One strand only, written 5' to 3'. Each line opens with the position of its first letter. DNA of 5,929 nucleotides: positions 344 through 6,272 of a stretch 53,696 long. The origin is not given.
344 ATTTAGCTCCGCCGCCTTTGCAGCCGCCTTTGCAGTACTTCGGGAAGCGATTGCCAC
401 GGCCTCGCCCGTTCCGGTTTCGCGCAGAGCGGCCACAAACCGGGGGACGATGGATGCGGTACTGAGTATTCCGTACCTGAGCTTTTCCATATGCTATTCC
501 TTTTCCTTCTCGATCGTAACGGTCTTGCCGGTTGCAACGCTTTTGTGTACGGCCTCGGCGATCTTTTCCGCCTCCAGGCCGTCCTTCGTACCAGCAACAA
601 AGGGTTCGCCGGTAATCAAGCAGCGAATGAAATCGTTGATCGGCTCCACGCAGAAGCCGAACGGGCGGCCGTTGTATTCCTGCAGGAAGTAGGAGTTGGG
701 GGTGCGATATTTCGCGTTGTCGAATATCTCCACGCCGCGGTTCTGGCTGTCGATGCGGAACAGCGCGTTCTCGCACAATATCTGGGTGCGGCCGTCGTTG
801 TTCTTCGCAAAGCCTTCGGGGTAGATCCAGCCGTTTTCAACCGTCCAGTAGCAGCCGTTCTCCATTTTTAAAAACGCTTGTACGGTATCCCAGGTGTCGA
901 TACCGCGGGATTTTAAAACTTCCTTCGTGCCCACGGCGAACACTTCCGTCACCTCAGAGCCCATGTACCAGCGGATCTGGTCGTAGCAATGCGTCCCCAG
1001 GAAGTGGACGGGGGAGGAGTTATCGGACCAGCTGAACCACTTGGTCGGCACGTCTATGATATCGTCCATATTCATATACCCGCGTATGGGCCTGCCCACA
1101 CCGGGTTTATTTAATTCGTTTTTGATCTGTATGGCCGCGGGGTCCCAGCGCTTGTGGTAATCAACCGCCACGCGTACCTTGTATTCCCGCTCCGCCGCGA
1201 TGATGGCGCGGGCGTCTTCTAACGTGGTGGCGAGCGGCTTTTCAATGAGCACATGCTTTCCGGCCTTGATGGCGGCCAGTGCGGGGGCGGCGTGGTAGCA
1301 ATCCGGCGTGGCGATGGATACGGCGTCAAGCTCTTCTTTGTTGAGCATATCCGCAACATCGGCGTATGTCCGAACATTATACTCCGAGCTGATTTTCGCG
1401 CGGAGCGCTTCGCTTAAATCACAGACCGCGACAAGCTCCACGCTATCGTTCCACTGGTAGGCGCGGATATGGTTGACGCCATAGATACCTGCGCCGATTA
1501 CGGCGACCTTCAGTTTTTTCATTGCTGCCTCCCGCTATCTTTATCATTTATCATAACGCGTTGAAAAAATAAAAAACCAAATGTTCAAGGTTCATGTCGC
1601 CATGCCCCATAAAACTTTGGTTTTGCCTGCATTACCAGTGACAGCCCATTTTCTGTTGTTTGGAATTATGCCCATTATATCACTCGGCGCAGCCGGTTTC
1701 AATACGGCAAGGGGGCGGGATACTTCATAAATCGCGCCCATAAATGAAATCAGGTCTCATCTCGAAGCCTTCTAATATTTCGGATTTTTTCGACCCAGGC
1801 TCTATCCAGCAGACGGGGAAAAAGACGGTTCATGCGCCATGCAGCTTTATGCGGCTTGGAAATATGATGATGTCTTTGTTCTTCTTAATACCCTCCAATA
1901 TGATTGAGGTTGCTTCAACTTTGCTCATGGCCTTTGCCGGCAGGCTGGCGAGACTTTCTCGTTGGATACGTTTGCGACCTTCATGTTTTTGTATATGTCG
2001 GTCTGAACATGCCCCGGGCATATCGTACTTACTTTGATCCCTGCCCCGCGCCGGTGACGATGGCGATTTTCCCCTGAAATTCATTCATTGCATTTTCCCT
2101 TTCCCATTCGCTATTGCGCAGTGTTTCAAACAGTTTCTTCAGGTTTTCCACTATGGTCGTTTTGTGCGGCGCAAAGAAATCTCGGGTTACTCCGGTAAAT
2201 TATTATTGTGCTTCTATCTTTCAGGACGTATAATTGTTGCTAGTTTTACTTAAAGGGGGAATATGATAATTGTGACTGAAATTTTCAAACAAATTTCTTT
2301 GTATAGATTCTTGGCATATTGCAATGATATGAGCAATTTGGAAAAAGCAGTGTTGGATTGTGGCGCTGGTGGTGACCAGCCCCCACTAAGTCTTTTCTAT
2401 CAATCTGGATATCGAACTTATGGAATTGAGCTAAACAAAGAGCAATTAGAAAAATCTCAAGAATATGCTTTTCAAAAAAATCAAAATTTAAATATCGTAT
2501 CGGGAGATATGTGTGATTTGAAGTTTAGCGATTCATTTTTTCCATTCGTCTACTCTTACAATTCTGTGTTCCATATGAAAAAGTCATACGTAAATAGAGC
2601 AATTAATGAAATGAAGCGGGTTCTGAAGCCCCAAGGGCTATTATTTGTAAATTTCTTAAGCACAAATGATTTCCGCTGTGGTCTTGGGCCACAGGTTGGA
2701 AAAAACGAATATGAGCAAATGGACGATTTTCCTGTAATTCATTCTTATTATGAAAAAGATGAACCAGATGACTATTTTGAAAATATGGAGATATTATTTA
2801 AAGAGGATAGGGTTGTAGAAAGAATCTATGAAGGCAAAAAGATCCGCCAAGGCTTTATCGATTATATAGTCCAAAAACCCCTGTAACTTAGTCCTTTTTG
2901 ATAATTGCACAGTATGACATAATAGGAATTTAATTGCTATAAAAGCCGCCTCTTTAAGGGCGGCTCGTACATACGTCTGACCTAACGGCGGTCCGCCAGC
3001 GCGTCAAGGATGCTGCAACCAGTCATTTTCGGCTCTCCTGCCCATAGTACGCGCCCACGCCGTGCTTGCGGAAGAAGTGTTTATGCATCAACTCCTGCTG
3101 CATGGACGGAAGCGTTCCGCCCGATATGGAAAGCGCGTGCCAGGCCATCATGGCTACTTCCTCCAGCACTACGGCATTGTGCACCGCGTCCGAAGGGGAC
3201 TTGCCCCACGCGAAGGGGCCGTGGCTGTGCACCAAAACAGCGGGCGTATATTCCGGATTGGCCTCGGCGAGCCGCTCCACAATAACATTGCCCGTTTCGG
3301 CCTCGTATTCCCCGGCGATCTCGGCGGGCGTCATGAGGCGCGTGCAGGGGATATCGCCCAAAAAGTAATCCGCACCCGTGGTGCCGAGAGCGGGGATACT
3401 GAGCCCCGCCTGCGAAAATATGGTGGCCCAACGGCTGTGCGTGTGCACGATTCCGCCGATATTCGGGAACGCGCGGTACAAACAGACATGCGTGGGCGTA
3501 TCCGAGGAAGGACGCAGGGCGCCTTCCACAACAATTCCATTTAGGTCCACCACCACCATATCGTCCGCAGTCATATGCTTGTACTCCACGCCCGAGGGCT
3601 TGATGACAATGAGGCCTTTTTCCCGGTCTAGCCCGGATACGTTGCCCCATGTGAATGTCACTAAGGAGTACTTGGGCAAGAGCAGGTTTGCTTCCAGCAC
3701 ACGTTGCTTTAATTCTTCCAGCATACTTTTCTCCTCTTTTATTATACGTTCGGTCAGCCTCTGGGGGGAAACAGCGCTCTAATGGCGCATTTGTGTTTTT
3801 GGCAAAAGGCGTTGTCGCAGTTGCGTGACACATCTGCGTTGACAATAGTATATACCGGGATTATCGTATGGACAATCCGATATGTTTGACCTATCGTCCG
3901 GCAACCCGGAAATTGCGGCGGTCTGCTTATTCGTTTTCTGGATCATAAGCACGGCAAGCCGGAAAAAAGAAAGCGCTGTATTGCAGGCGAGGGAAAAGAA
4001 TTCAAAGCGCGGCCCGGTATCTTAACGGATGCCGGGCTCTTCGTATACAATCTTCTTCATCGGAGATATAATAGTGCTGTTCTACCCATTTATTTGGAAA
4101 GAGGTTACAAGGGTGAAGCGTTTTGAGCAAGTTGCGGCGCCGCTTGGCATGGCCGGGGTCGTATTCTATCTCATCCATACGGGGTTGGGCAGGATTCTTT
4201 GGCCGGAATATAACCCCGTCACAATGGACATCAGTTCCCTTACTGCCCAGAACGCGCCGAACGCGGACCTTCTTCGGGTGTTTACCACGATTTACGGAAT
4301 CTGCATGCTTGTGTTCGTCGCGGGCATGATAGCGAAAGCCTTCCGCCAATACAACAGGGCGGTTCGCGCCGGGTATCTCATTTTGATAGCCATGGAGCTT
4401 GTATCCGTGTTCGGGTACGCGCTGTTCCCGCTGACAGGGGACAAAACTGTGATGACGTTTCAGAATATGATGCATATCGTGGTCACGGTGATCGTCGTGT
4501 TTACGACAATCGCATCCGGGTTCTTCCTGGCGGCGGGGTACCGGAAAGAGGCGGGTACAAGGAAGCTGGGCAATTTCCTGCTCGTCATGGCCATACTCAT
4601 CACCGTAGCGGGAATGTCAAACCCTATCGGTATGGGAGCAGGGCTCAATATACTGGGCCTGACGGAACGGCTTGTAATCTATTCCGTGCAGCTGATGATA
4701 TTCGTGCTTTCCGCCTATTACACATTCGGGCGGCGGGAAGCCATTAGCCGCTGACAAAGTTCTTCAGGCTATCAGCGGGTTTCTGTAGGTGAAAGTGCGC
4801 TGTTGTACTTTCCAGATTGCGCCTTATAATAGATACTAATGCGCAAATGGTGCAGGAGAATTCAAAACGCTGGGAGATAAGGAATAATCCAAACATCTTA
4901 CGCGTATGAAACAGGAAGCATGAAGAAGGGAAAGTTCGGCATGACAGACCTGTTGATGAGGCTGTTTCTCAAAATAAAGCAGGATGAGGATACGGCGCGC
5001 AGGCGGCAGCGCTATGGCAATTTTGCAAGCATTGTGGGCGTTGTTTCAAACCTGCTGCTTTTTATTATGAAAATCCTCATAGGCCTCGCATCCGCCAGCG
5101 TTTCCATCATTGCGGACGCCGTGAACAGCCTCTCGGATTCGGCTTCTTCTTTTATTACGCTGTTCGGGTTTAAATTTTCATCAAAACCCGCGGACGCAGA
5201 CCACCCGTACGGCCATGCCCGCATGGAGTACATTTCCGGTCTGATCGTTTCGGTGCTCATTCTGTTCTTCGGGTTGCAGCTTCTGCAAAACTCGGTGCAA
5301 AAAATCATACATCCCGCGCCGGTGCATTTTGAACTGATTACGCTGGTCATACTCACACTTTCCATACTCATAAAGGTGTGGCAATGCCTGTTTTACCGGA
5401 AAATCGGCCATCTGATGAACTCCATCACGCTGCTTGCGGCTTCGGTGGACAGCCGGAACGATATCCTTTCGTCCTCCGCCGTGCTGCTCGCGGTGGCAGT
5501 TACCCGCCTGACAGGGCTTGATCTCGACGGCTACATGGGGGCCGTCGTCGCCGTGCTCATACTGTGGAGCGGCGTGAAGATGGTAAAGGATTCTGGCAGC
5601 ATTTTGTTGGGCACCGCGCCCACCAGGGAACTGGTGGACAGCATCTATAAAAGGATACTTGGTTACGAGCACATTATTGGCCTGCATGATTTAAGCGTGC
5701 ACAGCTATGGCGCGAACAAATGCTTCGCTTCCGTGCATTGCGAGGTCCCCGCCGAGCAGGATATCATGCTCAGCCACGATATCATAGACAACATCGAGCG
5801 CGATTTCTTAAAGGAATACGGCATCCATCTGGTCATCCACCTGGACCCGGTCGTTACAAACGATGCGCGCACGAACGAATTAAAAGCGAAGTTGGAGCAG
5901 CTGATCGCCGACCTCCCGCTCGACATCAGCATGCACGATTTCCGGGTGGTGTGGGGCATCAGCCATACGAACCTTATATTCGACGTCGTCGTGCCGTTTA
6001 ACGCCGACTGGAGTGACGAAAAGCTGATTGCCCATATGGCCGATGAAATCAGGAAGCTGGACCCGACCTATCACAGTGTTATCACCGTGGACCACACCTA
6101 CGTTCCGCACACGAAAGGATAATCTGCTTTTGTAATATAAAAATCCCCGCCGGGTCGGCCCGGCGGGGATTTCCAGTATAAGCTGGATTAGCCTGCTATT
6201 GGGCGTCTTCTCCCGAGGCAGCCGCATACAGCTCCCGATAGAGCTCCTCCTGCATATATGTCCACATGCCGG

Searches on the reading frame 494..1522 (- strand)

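Call 63: search_protein_families(library=pfam, proteins=[window:494-1522:-], max_evalue=0.0001)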
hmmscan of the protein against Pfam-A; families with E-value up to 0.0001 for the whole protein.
window:494-1522:- (342 aa): 3 families
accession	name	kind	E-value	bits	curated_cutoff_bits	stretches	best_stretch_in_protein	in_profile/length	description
PF01408.29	GFO_IDH_MocA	-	6e-31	108.1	24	1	4-122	1-120/120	Oxidoreductase family, NAD-binding Rossmann fold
PF22725.1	GFO_IDH_MocA_C3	-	1e-12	48.6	27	1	143-253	14-121/124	GFO/IDH/MocA C-terminal domain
PF02894.22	GFO_IDH_MocA_C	-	1.3e-09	38.6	22.9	1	175-337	46-218/218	Oxidoreductase family, C-terminal alpha/beta domain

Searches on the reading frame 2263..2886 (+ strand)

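Call 63: search_protein_families(library=pfam, proteins=[window:2263-2886:+], max_evalue=0.0001)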
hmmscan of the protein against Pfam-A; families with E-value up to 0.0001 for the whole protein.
window:2263-2886:+ (207 aa): 5 families
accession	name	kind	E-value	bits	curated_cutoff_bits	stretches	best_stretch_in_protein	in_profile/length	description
PF08241.18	Methyltransf_11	-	9.9e-17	61.8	21.2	1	31-129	1-95/95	Methyltransferase domain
PF13649.12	Methyltransf_25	-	8.7e-14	52.4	27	1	30-125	1-97/97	Methyltransferase domain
PF03848.20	TehB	-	1.7e-07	31.3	20.4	1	30-188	34-185/193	Tellurite resistance protein TehB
PF13847.12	Methyltransf_31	-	8.6e-07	29.2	27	1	28-130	5-110/145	Methyltransferase domain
PF13489.12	Methyltransf_23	-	1.1e-05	25.7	27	1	24-132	20-119/164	Methyltransferase domain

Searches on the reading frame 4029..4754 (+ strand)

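Call 63: search_protein_families(library=pfam, proteins=[window:4029-4754:+], max_evalue=0.0001)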
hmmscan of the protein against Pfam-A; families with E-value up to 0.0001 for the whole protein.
window:4029-4754:+ (241 aa): 1 family
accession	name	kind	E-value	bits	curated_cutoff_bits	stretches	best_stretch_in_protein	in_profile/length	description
PF06197.19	DUF998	-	6.2e-23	81.8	30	1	41-229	1-183/184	Protein of unknown function (DUF998)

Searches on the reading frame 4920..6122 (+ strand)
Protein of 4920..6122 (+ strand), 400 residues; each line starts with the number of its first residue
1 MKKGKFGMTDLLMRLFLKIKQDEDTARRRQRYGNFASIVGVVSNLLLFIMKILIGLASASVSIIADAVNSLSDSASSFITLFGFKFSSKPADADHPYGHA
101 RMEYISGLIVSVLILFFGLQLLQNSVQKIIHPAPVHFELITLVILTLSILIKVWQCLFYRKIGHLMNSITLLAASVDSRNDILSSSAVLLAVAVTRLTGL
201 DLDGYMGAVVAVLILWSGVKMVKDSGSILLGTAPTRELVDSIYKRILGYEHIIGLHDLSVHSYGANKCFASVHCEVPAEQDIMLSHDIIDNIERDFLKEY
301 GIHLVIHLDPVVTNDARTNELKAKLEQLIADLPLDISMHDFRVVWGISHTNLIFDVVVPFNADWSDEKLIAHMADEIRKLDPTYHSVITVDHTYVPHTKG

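Call 63: search_protein_families(library=pfam, proteins=[window:4920-6122:+], max_evalue=0.0001)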
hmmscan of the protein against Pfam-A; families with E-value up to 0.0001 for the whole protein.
window:4920-6122:+ (400 aa): 2 families
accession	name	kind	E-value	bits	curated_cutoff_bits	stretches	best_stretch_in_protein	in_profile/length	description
PF01545.26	Cation_efflux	-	1.3e-44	152.8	26.6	1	38-230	2-198/198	Cation efflux family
PF16916.11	ZT_dimer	-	3.4e-14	53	26.7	1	235-310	2-77/78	Dimerisation domain of Zinc Transporter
